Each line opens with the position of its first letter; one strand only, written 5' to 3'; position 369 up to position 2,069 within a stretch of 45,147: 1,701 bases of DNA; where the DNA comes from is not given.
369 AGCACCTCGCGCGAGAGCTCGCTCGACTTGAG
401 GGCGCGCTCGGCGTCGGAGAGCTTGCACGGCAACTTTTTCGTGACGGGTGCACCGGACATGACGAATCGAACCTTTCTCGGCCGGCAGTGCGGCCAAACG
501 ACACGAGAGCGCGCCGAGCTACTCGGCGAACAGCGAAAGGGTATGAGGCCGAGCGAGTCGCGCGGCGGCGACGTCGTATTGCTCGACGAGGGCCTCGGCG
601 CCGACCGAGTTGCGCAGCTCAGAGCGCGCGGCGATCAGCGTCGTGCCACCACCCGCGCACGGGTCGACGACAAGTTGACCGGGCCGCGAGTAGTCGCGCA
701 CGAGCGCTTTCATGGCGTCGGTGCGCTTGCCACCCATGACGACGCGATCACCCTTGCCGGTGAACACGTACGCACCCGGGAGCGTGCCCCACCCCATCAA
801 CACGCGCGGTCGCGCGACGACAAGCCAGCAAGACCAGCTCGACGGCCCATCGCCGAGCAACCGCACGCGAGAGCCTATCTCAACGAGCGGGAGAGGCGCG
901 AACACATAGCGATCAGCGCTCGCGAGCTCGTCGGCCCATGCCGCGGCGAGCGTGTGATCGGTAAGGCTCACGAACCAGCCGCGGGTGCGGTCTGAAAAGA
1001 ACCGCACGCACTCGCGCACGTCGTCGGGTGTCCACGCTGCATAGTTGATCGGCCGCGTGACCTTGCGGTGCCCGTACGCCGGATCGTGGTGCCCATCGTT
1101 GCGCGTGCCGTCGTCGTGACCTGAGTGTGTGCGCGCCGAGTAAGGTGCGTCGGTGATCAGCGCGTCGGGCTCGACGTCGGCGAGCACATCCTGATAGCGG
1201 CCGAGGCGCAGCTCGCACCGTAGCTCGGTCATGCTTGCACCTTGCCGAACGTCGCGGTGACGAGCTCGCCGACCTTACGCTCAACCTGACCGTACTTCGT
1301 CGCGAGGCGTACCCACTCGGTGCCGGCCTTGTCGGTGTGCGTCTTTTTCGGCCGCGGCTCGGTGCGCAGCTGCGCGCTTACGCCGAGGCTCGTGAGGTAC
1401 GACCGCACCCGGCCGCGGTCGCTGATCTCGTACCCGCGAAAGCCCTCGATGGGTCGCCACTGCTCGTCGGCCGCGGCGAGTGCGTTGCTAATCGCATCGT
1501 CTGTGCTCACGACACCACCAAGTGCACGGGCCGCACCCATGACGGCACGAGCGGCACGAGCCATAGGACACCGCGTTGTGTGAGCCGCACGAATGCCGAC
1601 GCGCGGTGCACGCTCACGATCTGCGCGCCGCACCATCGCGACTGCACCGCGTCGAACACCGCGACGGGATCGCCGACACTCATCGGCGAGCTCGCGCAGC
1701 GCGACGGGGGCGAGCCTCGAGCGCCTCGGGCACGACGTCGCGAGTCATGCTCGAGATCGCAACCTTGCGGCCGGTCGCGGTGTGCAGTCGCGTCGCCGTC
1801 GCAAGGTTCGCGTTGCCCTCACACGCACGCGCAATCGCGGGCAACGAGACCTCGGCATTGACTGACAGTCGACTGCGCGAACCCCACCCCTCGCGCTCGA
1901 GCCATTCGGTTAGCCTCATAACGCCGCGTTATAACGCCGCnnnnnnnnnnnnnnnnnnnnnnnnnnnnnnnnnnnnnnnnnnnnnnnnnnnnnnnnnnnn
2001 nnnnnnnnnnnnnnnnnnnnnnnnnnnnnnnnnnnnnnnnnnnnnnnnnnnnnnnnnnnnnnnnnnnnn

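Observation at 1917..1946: Genetic switch: divergent HTH genes whose starts flank one 30-bp palindrome with a shared palindromic -10 (TTATAA)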

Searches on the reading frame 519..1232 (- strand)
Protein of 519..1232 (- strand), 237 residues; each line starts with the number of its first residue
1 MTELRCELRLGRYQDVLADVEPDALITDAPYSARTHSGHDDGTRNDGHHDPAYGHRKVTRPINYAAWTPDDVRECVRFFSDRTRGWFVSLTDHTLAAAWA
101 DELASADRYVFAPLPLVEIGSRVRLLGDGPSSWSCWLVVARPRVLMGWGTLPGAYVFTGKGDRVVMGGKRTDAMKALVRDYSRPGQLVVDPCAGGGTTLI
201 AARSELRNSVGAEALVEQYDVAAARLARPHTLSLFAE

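Call 8: search_protein_families(library=pfam, max_evalue=0.01, proteins=[window:519-1232:-])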
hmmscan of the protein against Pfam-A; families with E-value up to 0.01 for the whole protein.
window:519-1232:- (237 aa): 1 family
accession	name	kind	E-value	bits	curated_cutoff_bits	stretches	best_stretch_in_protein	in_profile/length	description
PF01555.25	N6_N4_Mtase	-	7.1e-08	33.1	26.7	1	173-222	170-219/221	DNA methylase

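Call 9: search_protein_families(library=phrogs, max_evalue=0.01, proteins=[window:519-1232:-])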
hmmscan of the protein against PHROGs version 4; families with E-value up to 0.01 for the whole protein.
window:519-1232:- (237 aa): 7 families
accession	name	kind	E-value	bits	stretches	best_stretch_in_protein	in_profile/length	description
phrog_67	-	other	1.5e-13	51.7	1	173-230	290-347/743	DNA methyltransferase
phrog_3008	-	other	6.4e-10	39.7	1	172-233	157-218/244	DNA methyltransferase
phrog_498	-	other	8.7e-09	35.4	1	174-227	368-421/633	DNA methyltransferase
phrog_18293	-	other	1.1e-06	29.5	1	169-231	50-112/119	methyltransferase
phrog_8769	-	other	7.7e-06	26.7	1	174-232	1-59/71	methyltransferase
phrog_6952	-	other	0.0062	17.4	1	169-220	118-169/181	DNA methyltransferase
phrog_18146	-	other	0.009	15.9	0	174-213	58-98/452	DNA methyltransferase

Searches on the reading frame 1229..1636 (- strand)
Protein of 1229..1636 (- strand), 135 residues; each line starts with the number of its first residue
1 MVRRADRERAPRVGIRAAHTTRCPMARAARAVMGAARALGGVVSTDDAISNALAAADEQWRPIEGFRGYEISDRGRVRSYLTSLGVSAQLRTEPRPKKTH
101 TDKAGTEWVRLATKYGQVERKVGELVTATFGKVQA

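Call 8: search_protein_families(library=pfam, max_evalue=0.01, proteins=[window:1229-1636:-])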
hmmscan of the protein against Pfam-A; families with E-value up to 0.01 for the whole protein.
window:1229-1636:- (135 aa): 1 family
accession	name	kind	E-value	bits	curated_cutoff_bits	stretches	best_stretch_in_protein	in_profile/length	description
PF07463.16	NUMOD4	-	1.5e-09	38.4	23.4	1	58-89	1-27/49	NUMOD4 motif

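Call 9: search_protein_families(library=phrogs, max_evalue=0.01, proteins=[window:1229-1636:-])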
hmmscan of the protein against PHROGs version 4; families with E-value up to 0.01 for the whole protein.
window:1229-1636:- (135 aa): 4 families
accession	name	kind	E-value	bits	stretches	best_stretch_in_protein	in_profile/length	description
phrog_1492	-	DNA, RNA and nucleotide metabolism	6.6e-09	36.4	1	43-130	30-122/414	HNH endonuclease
phrog_959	-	DNA, RNA and nucleotide metabolism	7.6e-08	33.2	1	57-131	5-69/138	HNH endonuclease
phrog_59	-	DNA, RNA and nucleotide metabolism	2.4e-05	24.9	1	53-83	133-164/423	HNH endonuclease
phrog_6086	-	DNA, RNA and nucleotide metabolism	5.5e-05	24.4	1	55-131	76-142/147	HNH endonuclease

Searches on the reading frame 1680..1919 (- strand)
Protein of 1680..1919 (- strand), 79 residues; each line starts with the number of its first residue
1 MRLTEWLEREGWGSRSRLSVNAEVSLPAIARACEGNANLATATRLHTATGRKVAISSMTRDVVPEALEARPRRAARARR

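Call 8: search_protein_families(library=pfam, max_evalue=0.01, proteins=[window:1680-1919:-])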
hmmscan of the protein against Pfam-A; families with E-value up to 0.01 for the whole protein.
window:1680-1919:- (79 aa): 0 families

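Call 9: search_protein_families(library=phrogs, max_evalue=0.01, proteins=[window:1680-1919:-])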
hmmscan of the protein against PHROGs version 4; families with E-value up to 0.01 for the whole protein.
window:1680-1919:- (79 aa): 0 families

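Call 38: find_homologous_proteins(query=window:1683-1919:-, max_evalue=0.001)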
Query window:1683-1919:- (79 aa): 2 proteins with E <= 0.001 among 3 candidates.
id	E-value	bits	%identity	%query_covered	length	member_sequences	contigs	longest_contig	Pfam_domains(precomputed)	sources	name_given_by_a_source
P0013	1.4e-28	116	76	86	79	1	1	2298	-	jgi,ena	-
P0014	3.6e-28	114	77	90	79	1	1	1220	-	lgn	-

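Call 49: predict_structure(alignment_id=A3)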
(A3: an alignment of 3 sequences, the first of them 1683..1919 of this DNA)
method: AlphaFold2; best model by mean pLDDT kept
length: 79 residues; sequences in the alignment: 3
mean_pLDDT: 49.7   pTM: 0.34
mean pLDDT of the five models: 49.7, 49.4, 47.0, 45.2, 44.4
residues with pLDDT >= 90: 0; 70-90: 0; 50-70: 47; < 50: 32
segments of 3 or more residues with pLDDT < 50: 20-28, 51-53, 60-79
pLDDT, mean of each block of 10 residues (from residue 1): 63 57 46 54 54 51 37 34
secondary structure, 60 per line:
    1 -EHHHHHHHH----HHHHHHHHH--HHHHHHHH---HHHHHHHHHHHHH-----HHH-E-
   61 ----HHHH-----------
elements in order: H3-10 H15-23 H26-33 H37-49 H65-68
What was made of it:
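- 1680..1919 (-): Cro-like gene of 79 aa, first gene of the leftward arm. It has no Shine-Dalgarno sequence, and its ATG lies 8 nt after TATAAC. The model shows four predicted helices at low confidence (call 49).
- Tried and rejected: The AlphaFold model is too poor (pLDDT 50) for a fold search (call 49).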

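Call 51: search_protein_families(library=pfam, alignment_id=A4, max_evalue=10)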
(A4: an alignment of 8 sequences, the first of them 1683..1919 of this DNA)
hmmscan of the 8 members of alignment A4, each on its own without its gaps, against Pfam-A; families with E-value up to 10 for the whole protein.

A. member 1, window:1683-1919:- (79 aa): 1 family
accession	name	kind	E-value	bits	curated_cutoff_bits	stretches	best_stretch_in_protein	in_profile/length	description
PF23323.1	Spectrin_6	-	0.24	12.2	27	1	42-64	39-61/110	Kalirin-like, spectrin repeats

B. families by the number of members that match (of 8 scanned): 1 family
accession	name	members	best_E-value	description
PF23323.1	Spectrin_6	1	0.24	Kalirin-like, spectrin repeats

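Call 52: search_solved_structures(query=A4, max_evalue=10)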
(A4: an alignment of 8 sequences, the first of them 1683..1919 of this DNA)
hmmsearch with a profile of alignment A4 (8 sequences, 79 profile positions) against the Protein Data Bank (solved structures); distinct sequences matched with E-value up to 10: 1.
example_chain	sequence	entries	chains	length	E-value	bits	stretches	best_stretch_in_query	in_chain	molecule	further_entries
6af3_B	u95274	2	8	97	0.29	14.3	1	14-51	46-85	HigA antitoxin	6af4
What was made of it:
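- Tried and rejected: PDB profile search gave only HigA at E = 0.29 (call 52).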

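Call 55: search_protein_representatives(alignment_id=A3)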
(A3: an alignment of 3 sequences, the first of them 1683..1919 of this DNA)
Query: 3 sequences, 79 profile positions. Proteins with E-value up to 0.001 (for the whole library): 25; up to 1e-10: 8; up to 1e-30: 0. The best 25 are listed.
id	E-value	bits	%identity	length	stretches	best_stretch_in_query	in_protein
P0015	5.3e-22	93.8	-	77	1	1-75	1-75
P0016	5.1e-21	90.7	-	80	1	1-70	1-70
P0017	2.5e-18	82.1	-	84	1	1-68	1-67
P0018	4.7e-18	81.2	-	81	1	3-70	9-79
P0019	1.0e-15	73.7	-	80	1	1-74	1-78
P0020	1.7e-15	72.9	-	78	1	1-78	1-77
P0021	2.0e-15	72.7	-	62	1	18-66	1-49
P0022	7.4e-11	58.1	-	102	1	1-61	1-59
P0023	1.3e-10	57.4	-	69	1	16-76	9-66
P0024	2.0e-10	56.7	-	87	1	1-61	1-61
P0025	1.4e-09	54.0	-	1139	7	35-60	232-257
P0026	8.6e-09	51.5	-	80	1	1-72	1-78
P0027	3.6e-08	49.5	-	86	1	1-72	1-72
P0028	4.0e-08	49.4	-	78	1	1-74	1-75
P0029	4.9e-08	49.1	-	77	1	3-70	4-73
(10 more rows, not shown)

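Call 95: search_protein_families(library=phrogs, alignment_id=A5, max_evalue=0.1)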
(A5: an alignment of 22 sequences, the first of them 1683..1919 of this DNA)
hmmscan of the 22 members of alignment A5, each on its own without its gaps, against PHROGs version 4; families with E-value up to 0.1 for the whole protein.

A. member 1, window:1683-1919:- (79 aa): 0 families

B. families by the number of members that match (of 22 scanned): 10 families
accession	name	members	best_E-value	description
phrog_35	-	4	0.0026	transcriptional repressor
phrog_4583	-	4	0.03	transcriptional repressor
phrog_638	-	2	0.0023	transcriptional regulator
phrog_1529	-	2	0.006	-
phrog_7401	-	1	0.0032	-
phrog_14635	-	1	0.025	-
phrog_1381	-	1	0.031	plasmid antitoxin with HTH domain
phrog_3949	-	1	0.033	transcriptional repressor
phrog_9425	-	1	0.073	transcriptional repressor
phrog_4981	-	1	0.092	-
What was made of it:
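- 1680..1919 (-): Only weak matches to phage repressor PHROGs were found (call 95), and there is no Pfam hit (calls 8, 51).
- Tried and rejected: Only weak PHROG repressor hits in 4 of 22 family members (call 95).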
